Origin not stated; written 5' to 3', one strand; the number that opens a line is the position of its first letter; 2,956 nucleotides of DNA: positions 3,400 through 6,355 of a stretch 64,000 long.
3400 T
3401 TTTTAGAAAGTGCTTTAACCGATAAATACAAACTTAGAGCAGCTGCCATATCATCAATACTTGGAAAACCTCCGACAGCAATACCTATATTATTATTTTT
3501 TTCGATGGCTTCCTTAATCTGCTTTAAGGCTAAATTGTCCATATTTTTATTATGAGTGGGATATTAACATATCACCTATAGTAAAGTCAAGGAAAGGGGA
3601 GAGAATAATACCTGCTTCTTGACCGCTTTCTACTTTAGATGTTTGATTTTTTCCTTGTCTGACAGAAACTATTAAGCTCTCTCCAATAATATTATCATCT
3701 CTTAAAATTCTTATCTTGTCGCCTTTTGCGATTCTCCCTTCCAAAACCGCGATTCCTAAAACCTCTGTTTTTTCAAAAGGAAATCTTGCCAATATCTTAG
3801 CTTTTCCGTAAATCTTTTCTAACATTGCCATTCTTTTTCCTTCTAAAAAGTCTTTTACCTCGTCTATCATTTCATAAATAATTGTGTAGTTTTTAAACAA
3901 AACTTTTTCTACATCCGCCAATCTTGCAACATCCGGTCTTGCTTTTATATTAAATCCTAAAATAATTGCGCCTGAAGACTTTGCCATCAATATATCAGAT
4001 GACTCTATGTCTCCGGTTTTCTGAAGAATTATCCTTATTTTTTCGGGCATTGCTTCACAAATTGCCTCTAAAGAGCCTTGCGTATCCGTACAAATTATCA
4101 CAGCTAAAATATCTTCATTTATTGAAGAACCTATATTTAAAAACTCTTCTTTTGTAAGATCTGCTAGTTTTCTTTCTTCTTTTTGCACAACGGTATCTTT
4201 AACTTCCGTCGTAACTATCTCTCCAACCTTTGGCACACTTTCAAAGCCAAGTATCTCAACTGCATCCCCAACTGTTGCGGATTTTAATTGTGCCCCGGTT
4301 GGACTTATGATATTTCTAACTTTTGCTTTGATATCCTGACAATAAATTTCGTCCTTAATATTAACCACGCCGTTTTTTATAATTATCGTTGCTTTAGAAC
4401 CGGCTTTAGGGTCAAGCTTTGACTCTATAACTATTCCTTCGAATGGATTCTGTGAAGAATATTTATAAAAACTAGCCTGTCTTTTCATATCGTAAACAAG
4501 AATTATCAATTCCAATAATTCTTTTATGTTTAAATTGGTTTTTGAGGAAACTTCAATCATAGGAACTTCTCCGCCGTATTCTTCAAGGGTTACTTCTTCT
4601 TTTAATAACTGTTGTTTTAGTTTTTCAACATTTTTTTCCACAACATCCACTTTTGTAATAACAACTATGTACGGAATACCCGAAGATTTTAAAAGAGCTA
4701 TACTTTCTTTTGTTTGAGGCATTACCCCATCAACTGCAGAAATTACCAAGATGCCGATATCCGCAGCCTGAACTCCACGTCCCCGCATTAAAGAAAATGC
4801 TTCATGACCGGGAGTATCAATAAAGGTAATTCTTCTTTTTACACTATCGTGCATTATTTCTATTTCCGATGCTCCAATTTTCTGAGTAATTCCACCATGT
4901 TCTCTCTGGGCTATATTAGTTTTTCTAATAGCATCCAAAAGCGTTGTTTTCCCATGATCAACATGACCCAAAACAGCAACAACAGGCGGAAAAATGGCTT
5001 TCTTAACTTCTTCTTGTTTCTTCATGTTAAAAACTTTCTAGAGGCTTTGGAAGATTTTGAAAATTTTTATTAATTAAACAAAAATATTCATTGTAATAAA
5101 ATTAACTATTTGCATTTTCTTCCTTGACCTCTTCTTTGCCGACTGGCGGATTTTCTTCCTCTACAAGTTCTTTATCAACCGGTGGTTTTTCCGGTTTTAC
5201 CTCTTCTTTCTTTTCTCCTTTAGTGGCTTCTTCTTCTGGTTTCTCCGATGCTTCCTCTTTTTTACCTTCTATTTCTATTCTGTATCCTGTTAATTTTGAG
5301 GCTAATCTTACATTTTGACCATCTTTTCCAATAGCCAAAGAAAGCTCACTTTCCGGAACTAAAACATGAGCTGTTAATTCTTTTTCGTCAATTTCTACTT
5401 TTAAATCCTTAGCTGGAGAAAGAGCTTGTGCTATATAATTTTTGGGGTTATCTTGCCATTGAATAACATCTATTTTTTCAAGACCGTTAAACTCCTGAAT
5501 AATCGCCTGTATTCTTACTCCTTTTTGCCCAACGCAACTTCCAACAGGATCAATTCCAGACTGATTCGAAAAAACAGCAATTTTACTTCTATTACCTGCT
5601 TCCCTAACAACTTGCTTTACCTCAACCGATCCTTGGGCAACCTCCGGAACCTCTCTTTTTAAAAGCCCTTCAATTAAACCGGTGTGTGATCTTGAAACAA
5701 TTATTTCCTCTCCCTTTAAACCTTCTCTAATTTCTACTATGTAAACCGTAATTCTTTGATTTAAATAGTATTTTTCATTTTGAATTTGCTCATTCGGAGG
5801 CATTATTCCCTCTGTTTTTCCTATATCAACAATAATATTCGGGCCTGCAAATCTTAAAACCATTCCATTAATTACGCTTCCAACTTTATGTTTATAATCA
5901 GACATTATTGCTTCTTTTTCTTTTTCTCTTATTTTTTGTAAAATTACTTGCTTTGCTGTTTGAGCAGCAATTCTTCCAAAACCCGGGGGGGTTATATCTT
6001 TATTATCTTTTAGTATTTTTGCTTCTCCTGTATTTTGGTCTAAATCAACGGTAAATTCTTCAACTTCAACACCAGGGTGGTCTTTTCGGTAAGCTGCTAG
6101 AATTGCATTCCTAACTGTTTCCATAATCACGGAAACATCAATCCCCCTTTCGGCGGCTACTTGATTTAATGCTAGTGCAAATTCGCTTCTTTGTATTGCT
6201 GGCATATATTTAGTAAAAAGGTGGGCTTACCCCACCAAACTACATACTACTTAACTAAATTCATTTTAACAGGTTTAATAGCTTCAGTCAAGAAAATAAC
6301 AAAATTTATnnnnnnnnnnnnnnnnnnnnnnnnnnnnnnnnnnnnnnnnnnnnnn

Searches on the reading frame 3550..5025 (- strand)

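Call 21: search_protein_families(library=pfam, proteins=[window:3550-5025:-], max_evalue=0.001)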
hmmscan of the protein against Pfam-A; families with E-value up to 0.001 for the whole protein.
window:3550-5025:- (491 aa): 11 families
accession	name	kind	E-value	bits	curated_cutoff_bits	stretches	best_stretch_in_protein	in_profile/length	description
PF00009.33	GTP_EFTU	-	2.4e-38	132.1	26.5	1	16-176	6-184/188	Elongation factor Tu GTP binding domain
PF11987.13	IF-2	-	1.4e-22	80.2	27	1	287-391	4-117/117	Translation-initiation factor 2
PF22042.2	EF-G_D2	-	8e-13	48.8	27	1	194-272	1-82/84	Elongation factor G domain 2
PF01926.29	MMR_HSR1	-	6.6e-10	39.5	21.9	1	16-125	2-113/113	50S ribosome-binding GTPase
PF00071.28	Ras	-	2.1e-07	31.1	21.6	1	16-174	2-156/162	Ras family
PF03144.31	GTP_EFTU_D2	-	1.5e-05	25.7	30.3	0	422-476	3-59/73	Elongation factor Tu domain 2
PF03193.22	RsgA_GTPase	-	3.1e-05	24.3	30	0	89-172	24-102/174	RsgA GTPase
PF02421.24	FeoB_N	-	5e-05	23.3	27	1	16-172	3-154/156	Ferrous iron transport protein B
PF00350.29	Dynamin_N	-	5.1e-05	23.8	27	0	16-50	1-35/168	Dynamin family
PF10662.15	PduV-EutP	-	0.00025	21.3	21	0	17-173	5-140/143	Ethanolamine utilisation - propanediol utilisation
PF08477.19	Roc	-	0.00061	20.5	27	0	16-127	2-119/119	Ras of Complex, Roc, domain of DAPkinase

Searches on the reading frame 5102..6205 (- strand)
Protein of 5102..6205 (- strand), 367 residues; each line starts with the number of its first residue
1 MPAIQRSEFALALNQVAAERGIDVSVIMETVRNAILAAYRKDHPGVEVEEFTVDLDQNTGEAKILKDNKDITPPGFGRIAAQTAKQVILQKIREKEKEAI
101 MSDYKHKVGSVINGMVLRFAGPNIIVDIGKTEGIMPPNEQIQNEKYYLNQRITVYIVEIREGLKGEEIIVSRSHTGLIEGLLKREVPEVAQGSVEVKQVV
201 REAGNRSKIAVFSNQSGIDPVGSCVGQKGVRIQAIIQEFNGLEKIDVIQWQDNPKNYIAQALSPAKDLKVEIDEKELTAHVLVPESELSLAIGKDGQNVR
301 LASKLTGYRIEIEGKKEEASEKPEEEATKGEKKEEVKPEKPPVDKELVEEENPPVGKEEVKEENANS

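Call 21: search_protein_families(library=pfam, proteins=[window:5102-6205:-], max_evalue=0.001)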
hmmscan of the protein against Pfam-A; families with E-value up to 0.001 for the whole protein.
window:5102-6205:- (367 aa): 6 families
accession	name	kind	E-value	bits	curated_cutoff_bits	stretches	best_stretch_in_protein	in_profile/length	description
PF13184.12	KH_5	-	2.4e-24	85.7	27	1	203-272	1-69/69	NusA-like KH domain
PF08529.16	NusA_N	-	1e-18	68.1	23.8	2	8-67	1-58/119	NusA N-terminal domain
PF00013.35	KH_1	-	2.6e-06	27.5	21.5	0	279-323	2-44/66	KH domain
PF23095.1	KH_NusA_C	-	3.9e-06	27.2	34.2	1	289-313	11-35/59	Transcription termination/antitermination protein NusA, KH domain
PF07650.23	KH_2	-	0.00015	22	22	1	256-316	4-65/78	KH domain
PF00575.29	S1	-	0.00034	21.4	22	0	105-162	1-65/74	S1 RNA binding domain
